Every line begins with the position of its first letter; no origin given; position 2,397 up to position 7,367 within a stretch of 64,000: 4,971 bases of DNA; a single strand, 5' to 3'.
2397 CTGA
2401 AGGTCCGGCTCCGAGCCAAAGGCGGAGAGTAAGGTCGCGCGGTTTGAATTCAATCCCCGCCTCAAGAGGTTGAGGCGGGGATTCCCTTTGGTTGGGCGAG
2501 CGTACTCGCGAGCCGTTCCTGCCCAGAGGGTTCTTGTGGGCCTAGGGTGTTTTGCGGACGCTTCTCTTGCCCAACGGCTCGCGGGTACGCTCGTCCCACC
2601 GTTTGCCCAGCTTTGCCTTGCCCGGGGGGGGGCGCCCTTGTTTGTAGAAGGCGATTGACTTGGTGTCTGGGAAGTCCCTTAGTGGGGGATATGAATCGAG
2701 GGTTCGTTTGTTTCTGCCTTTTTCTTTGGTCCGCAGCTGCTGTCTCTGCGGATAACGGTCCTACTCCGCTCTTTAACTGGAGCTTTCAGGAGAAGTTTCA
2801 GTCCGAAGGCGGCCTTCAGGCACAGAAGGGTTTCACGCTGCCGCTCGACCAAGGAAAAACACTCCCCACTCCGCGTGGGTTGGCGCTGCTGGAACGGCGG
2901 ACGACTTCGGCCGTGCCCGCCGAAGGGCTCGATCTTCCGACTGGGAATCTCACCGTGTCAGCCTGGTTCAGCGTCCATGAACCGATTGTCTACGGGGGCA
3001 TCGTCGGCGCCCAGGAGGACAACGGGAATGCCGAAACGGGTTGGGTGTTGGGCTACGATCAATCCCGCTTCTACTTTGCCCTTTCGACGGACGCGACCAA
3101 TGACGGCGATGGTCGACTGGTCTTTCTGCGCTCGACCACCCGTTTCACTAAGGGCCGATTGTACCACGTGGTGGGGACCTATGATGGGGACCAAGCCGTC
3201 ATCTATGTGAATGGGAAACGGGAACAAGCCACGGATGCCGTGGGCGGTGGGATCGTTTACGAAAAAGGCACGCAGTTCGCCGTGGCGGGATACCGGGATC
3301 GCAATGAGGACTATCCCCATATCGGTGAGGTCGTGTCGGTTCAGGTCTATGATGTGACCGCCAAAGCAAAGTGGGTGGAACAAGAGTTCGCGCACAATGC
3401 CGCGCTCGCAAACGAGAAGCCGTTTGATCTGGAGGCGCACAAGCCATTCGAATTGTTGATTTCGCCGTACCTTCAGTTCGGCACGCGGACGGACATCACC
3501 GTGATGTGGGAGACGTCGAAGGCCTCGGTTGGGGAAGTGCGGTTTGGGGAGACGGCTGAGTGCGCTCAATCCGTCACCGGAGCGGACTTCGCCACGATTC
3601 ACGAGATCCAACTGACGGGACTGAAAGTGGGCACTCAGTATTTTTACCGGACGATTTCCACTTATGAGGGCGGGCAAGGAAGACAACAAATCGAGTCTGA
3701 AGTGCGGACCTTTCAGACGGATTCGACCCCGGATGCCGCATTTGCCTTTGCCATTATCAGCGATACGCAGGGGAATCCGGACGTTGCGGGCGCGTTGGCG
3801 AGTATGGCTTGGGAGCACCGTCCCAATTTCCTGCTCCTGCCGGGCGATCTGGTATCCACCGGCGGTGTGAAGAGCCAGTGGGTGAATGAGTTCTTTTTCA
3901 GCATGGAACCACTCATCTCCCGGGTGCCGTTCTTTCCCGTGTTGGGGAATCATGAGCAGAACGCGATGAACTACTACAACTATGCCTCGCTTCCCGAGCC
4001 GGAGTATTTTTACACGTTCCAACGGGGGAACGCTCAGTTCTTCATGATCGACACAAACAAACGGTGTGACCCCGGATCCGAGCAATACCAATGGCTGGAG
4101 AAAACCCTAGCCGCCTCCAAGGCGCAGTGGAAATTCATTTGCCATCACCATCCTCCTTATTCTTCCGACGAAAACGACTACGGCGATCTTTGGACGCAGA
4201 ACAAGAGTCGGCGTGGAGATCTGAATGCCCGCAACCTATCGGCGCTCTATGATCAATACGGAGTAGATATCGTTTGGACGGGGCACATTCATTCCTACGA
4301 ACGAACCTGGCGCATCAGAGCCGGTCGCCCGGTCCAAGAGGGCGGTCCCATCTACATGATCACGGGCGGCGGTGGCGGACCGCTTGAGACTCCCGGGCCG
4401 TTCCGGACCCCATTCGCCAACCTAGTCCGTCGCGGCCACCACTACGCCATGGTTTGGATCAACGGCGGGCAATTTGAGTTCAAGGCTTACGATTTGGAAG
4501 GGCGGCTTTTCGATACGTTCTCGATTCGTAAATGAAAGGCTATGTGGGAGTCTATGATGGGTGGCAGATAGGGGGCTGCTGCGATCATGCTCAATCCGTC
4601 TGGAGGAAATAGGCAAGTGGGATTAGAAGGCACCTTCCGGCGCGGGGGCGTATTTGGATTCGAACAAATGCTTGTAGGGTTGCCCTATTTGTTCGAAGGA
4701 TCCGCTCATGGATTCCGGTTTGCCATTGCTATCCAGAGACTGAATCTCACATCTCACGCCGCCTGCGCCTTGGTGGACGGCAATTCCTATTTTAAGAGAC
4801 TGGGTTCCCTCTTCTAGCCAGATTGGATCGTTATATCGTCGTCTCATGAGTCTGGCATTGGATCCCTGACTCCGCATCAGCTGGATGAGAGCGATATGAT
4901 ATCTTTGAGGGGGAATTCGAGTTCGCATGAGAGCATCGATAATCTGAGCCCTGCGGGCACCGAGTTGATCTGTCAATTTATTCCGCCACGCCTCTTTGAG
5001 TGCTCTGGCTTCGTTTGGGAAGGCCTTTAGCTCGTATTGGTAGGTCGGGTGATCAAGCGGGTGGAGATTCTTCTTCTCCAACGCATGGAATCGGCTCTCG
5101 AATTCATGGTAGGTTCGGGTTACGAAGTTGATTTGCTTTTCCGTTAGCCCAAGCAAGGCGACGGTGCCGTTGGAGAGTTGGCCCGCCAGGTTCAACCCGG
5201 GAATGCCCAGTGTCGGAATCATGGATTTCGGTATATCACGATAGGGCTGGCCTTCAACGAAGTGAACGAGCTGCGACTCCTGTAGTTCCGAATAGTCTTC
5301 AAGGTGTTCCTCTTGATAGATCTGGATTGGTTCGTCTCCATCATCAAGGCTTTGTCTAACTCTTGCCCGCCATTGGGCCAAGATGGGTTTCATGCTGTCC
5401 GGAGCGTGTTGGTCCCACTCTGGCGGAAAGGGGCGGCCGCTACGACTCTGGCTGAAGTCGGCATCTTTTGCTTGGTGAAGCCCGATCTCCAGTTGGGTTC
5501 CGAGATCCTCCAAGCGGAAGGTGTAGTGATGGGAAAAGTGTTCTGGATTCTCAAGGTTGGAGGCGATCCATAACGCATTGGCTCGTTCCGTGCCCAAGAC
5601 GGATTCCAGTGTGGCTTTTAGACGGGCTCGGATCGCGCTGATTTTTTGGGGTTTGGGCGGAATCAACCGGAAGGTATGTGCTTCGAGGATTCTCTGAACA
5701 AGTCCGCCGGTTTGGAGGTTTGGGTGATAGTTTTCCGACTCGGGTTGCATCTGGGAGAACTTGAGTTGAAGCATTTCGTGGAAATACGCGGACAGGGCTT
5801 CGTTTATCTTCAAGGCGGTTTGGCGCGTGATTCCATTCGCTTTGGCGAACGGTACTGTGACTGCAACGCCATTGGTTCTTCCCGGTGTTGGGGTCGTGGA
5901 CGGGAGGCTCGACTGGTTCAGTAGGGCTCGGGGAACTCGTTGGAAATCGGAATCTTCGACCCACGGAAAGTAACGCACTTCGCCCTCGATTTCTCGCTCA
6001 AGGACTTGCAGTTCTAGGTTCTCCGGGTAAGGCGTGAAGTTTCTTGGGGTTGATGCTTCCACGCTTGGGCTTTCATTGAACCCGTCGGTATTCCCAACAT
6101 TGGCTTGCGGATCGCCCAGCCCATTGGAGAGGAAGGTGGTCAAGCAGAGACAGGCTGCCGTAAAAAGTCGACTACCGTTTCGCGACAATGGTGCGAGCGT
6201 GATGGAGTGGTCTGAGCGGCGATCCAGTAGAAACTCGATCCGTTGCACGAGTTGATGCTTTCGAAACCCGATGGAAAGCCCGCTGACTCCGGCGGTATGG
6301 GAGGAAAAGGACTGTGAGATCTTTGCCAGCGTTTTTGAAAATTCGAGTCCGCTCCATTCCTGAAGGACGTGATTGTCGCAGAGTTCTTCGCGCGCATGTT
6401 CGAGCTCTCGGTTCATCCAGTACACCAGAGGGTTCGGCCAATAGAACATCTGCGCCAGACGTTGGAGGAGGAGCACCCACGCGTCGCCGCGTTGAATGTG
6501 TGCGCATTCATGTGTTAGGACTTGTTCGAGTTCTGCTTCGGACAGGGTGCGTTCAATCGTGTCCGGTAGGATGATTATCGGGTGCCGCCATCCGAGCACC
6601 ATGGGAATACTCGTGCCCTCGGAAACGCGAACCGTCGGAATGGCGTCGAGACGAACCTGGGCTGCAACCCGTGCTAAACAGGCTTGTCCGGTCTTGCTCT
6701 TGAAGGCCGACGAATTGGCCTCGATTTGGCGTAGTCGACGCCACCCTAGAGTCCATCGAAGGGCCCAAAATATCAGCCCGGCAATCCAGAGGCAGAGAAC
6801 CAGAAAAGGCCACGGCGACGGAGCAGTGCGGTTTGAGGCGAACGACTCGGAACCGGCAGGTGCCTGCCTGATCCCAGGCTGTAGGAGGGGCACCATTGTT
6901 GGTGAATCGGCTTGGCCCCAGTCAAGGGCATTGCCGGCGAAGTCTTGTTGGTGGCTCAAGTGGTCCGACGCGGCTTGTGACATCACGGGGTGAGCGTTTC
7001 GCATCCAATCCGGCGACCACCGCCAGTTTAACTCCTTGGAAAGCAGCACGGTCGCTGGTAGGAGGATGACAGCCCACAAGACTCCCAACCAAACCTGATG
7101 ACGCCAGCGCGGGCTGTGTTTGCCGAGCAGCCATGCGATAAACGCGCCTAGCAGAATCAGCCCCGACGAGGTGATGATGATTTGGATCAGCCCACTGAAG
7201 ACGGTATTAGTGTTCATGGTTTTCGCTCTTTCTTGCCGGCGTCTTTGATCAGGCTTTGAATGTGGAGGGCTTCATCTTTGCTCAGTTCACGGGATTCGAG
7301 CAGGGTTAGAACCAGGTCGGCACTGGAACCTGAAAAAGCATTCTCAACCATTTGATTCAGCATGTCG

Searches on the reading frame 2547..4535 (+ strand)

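Call 54: search_protein_families(library=pfam, proteins=[window:2547-4535:+], max_evalue=0.00001)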
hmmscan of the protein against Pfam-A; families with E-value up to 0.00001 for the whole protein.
window:2547-4535:+ (662 aa): 3 families
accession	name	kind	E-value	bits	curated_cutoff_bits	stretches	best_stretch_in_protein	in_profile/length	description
PF00149.33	Metallophos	-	1.2e-20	75.2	21.5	1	401-584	3-191/191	Calcineurin-like phosphoesterase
PF13385.13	Laminin_G_3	-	2.7e-16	60.5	27.6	1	120-276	4-149/151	Concanavalin A-like lectin/glucanases superfamily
PF16656.11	Pur_ac_phosph_N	-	3.5e-07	31.1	30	1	308-391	5-93/93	Purple acid Phosphatase, N-terminal domain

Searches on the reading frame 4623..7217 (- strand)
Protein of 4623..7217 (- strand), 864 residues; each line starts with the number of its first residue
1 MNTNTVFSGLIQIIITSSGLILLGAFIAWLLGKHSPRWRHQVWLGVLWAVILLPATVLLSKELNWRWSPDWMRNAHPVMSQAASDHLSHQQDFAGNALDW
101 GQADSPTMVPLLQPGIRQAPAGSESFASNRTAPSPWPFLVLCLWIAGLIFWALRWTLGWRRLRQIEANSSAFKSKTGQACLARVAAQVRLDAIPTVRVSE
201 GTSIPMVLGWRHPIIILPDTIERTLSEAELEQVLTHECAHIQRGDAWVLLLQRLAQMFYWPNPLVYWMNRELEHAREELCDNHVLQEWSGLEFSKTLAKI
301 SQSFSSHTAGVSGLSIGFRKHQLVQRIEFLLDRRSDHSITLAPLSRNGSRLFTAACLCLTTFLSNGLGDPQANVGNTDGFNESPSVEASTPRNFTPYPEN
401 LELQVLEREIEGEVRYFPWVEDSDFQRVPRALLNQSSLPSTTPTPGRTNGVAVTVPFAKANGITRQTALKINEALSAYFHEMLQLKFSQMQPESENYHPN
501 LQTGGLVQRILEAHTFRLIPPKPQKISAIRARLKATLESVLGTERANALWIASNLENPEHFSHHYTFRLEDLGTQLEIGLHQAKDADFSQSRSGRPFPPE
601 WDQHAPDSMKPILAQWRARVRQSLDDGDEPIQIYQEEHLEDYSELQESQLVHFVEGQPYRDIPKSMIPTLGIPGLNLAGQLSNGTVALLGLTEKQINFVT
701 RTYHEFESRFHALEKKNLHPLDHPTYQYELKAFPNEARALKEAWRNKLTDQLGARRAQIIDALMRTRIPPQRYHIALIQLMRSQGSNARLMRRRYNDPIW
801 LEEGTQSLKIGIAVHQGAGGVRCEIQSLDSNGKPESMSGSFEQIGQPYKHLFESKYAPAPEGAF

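Call 54: search_protein_families(library=pfam, proteins=[window:4623-7217:-], max_evalue=0.00001)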
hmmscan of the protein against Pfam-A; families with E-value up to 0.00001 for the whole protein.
window:4623-7217:- (864 aa): 1 family
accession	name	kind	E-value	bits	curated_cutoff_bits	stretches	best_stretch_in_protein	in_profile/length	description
PF05569.17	Peptidase_M56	-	3.7e-32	112.1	31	1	10-330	3-296/296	BlaR1 peptidase M56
